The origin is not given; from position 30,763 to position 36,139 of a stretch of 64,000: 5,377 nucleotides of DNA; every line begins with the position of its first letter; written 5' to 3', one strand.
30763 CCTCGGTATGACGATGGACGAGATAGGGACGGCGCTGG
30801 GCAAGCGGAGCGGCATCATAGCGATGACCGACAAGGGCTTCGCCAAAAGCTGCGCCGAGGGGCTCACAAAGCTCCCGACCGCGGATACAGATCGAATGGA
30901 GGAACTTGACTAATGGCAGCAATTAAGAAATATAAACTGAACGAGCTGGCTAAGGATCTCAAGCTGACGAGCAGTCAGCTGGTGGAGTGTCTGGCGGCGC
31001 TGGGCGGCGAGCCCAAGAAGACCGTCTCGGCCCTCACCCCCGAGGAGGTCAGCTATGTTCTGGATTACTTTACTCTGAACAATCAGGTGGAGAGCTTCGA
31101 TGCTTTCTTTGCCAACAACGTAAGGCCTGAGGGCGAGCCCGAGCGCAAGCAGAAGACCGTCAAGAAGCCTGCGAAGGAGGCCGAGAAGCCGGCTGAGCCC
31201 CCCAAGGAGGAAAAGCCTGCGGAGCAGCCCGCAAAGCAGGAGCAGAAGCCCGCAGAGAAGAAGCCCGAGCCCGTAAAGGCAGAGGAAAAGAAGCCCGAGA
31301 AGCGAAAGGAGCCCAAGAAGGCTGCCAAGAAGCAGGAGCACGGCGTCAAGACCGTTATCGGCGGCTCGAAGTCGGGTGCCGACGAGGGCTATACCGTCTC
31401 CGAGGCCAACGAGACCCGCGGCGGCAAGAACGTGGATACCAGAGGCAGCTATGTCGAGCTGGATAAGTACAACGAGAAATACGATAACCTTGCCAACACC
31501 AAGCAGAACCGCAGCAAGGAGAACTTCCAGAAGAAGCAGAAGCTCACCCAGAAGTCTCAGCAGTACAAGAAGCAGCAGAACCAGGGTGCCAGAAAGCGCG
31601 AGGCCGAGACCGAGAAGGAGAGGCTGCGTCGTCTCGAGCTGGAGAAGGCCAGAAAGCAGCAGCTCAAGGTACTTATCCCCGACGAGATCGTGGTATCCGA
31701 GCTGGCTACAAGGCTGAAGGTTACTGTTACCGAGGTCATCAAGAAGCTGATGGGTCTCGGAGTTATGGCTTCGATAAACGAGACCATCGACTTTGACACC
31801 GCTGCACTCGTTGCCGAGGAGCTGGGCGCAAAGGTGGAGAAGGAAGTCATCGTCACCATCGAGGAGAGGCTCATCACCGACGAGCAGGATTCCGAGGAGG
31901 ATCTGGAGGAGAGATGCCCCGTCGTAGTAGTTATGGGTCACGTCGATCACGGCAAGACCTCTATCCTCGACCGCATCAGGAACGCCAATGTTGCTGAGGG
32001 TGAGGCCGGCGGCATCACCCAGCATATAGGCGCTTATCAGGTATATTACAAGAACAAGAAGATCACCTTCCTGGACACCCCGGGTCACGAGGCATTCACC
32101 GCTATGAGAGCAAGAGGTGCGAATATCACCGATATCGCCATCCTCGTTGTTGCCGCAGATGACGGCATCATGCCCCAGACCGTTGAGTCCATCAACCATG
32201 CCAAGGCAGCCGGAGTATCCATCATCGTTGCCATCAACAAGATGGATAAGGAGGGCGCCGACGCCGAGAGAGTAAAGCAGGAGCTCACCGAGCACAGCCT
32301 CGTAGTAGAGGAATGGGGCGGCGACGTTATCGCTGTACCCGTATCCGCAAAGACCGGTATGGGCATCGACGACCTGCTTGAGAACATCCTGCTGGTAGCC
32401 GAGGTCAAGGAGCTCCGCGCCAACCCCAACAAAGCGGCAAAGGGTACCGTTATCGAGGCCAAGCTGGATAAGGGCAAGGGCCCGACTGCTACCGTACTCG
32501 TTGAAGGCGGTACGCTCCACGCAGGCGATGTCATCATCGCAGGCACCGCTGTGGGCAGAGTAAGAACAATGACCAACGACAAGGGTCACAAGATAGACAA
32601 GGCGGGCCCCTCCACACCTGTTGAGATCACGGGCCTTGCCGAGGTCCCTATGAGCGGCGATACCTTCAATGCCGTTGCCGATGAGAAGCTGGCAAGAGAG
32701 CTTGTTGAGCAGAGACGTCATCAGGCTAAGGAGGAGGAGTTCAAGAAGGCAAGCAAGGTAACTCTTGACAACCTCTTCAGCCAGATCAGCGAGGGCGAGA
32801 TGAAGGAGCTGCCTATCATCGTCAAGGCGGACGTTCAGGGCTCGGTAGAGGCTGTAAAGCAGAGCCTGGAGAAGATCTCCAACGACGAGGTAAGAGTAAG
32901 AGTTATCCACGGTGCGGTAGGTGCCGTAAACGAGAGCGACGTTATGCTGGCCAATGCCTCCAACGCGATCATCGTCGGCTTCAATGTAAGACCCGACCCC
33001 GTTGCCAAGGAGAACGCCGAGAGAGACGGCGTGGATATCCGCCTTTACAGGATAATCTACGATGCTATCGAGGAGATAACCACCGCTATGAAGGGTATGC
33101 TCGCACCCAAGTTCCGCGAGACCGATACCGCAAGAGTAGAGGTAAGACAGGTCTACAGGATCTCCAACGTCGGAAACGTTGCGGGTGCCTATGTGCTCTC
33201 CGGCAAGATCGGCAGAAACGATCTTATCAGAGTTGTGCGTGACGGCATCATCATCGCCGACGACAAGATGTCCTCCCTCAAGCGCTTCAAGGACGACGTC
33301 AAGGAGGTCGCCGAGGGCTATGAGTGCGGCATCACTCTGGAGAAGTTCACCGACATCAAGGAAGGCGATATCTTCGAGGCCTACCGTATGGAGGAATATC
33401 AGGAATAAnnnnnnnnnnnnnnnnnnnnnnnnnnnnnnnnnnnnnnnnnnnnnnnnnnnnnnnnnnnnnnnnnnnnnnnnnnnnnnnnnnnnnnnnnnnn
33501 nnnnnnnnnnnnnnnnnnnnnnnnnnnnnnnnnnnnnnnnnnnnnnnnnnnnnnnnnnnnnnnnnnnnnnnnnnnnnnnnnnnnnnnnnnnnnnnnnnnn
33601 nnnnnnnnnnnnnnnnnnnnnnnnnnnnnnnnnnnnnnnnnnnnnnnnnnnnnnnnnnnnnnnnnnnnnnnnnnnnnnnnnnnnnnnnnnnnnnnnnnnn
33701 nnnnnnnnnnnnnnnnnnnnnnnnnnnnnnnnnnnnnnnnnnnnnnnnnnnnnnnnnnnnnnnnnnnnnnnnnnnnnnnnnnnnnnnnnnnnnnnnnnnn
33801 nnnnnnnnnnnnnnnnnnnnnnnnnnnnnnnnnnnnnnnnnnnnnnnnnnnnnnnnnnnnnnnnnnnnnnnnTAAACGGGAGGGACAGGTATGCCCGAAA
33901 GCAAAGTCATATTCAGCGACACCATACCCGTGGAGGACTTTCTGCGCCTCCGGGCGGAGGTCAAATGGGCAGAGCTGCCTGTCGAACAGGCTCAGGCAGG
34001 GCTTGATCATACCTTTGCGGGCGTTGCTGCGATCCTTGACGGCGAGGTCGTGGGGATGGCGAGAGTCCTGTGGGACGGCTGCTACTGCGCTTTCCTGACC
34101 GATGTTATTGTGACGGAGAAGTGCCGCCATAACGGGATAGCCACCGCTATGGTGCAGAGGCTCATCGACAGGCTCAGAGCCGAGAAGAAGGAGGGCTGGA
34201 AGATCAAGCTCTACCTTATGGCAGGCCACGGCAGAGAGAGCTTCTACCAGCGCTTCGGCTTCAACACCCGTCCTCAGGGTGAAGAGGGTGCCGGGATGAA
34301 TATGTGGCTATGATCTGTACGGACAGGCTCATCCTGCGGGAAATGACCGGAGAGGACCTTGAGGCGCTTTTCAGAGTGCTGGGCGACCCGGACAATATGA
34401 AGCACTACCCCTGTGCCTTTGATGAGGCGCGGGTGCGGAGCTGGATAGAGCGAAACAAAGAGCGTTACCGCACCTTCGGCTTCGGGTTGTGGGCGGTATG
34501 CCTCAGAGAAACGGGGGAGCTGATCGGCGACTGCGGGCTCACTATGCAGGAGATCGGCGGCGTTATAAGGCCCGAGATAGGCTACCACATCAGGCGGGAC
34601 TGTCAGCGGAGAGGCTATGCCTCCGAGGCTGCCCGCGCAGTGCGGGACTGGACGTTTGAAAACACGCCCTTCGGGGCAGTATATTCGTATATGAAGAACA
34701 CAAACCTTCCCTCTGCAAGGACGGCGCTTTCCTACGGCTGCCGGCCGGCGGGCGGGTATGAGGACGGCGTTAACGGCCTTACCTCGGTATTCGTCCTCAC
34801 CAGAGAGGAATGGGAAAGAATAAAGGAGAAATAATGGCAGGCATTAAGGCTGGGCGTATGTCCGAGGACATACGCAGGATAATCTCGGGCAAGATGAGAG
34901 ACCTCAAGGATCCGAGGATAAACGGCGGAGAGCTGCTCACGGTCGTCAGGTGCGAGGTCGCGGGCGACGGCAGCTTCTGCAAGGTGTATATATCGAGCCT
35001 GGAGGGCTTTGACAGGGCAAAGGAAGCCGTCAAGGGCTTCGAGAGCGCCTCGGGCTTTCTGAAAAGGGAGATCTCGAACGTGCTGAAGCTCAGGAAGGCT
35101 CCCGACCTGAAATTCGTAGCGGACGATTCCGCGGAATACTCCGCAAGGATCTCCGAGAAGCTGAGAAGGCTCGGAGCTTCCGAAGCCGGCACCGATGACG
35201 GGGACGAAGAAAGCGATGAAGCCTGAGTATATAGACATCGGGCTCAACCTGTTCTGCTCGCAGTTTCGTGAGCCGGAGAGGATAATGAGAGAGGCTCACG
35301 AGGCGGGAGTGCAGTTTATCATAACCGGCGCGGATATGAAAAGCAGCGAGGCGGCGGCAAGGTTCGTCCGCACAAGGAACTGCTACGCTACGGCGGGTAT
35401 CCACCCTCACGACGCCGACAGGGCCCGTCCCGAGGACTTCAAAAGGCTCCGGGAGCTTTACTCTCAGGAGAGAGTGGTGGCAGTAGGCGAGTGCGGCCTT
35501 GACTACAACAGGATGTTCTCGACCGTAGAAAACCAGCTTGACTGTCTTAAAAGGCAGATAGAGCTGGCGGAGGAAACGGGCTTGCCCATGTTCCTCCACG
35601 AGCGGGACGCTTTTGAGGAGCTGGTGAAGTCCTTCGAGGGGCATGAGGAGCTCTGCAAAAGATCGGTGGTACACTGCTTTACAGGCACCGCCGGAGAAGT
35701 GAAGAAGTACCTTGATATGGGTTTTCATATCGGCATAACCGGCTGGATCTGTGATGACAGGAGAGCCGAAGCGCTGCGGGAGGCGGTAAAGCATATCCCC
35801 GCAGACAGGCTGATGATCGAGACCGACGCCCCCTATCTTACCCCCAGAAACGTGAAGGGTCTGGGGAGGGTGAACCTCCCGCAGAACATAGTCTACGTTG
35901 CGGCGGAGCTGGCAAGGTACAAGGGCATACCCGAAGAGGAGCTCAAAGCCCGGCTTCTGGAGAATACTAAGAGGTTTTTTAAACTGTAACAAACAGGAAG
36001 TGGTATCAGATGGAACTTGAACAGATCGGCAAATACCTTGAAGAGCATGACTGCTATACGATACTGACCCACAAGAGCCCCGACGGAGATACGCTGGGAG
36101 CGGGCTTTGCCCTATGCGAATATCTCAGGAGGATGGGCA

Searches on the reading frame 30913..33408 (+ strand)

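Call 20: search_protein_families(library=pfam, proteins=[window:30913-33408:+], max_evalue=0.001)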
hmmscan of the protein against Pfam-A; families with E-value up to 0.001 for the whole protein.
window:30913-33408:+ (831 aa): 10 families
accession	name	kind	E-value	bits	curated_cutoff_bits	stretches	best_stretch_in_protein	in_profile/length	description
PF11987.13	IF-2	-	1.1e-47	161.2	27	1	608-722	2-116/117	Translation-initiation factor 2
PF00009.33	GTP_EFTU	-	1.6e-39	135.9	26.5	1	335-493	3-183/188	Elongation factor Tu GTP binding domain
PF22042.2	EF-G_D2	-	8.3e-29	100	27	1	509-587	2-83/84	Elongation factor G domain 2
PF04760.21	IF2_N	-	1.7e-23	82.6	25.3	2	257-306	2-52/53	Translation initiation factor IF-2, N-terminal region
PF01926.29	MMR_HSR1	-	9.2e-11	42.3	21.9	1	338-443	2-113/113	50S ribosome-binding GTPase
PF00025.27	Arf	-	3.3e-07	30.4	22.3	1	338-492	17-170/174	ADP-ribosylation factor family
PF00071.28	Ras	-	1.8e-06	28.1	21.6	1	338-493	2-157/162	Ras family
PF02421.24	FeoB_N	-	6.8e-06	26.1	27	1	338-492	3-156/156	Ferrous iron transport protein B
PF03144.31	GTP_EFTU_D2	-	6.9e-06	26.8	30.3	1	754-821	1-72/73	Elongation factor Tu domain 2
PF08477.19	Roc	-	0.00037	21.1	27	1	338-445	2-119/119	Ras of Complex, Roc, domain of DAPkinase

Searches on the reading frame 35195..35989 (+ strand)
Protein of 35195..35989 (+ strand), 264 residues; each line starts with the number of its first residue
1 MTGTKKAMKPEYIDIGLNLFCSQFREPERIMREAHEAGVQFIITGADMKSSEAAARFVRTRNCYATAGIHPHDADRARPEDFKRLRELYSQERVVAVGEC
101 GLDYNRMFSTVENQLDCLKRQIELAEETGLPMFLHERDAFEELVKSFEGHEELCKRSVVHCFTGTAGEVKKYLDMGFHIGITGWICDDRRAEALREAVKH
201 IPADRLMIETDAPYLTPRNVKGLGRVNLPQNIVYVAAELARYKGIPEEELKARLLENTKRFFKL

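Call 70: search_protein_families(library=pfam, proteins=[window:35195-35989:+], max_evalue=0.00001)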
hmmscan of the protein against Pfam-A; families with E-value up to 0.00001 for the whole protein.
window:35195-35989:+ (264 aa): 1 family
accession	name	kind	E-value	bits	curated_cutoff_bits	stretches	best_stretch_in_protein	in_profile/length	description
PF01026.27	TatD_DNase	-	1.1e-66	225.3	27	1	13-263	1-253/253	TatD related DNase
